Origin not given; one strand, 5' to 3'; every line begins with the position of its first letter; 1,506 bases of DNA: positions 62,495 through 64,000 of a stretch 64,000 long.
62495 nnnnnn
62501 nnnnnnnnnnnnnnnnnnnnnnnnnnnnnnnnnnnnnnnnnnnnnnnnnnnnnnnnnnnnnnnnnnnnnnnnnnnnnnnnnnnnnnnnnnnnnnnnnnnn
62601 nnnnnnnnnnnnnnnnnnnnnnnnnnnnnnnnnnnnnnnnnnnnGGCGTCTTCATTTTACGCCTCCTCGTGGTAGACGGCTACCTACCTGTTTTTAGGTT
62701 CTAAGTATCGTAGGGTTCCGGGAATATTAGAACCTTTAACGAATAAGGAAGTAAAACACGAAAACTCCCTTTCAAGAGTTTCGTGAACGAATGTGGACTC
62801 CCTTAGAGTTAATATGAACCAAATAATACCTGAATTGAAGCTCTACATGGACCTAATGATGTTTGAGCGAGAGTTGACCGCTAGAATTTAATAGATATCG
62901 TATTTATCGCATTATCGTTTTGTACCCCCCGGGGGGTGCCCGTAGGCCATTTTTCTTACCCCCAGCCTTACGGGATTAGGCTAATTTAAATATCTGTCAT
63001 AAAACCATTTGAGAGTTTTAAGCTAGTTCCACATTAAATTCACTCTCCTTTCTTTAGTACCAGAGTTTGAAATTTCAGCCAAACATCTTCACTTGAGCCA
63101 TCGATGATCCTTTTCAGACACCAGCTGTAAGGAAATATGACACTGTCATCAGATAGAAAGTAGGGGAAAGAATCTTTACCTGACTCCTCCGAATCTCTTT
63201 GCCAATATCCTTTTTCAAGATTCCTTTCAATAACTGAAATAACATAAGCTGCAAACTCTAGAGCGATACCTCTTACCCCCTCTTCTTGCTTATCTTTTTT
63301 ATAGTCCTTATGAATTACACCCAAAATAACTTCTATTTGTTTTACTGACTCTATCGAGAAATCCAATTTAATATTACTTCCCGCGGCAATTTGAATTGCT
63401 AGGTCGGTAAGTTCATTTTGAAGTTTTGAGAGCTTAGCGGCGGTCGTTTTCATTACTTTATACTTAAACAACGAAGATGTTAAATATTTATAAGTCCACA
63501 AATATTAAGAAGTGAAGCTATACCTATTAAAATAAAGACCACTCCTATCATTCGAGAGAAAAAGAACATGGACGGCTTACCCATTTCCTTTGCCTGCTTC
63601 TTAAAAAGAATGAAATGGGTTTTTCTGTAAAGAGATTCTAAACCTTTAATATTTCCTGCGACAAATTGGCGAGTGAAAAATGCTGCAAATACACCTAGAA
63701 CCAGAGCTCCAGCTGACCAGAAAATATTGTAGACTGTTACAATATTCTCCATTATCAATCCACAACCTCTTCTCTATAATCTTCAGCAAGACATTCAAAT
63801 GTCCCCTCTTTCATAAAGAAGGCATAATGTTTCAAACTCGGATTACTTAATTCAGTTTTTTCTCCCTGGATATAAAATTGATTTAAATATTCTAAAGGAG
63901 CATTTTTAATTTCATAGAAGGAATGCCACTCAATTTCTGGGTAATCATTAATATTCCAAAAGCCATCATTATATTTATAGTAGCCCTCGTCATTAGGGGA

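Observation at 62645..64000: Sharply AT-rich island of small genes beside the CD-NTase cassette, with an unusual GC palindrome in its leader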

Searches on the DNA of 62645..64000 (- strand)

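Call 22: search_rna_families(source=L001, start=8700, end=9300, threshold=evalue, max_evalue=10)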
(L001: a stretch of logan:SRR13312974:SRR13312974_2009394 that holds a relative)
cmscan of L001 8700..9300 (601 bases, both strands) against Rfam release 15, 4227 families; matches with E-value up to 10: 0.
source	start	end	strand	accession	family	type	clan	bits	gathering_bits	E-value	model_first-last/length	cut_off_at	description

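Call 95: search_dna_similar(query=window:62645-64000:+, collection=phages, mode=distant, max_rows=5)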
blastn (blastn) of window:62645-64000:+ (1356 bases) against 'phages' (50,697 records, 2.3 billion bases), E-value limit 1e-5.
No match.

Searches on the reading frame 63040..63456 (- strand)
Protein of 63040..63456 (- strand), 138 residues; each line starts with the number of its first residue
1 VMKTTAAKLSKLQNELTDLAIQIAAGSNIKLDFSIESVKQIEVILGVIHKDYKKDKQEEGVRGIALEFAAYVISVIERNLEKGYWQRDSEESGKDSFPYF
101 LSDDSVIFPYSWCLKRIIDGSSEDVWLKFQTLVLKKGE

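Call 9: search_protein_families(library=pfam, proteins=[window:63040-63456:-], max_evalue=0.1)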
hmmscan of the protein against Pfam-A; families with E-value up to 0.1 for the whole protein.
window:63040-63456:- (138 aa): 0 families

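Call 10: search_protein_families(library=padloc, proteins=[window:63040-63456:-], max_evalue=0.1)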
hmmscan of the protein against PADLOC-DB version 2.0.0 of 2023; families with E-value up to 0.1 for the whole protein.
window:63040-63456:- (138 aa): 0 families

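Call 11: find_encoding_contigs(protein=window:63040-63456:-, flank=10000, max_places=10)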
Protein window:63040-63456:- (138 aa): no gene with exactly this product is on record in the collection.
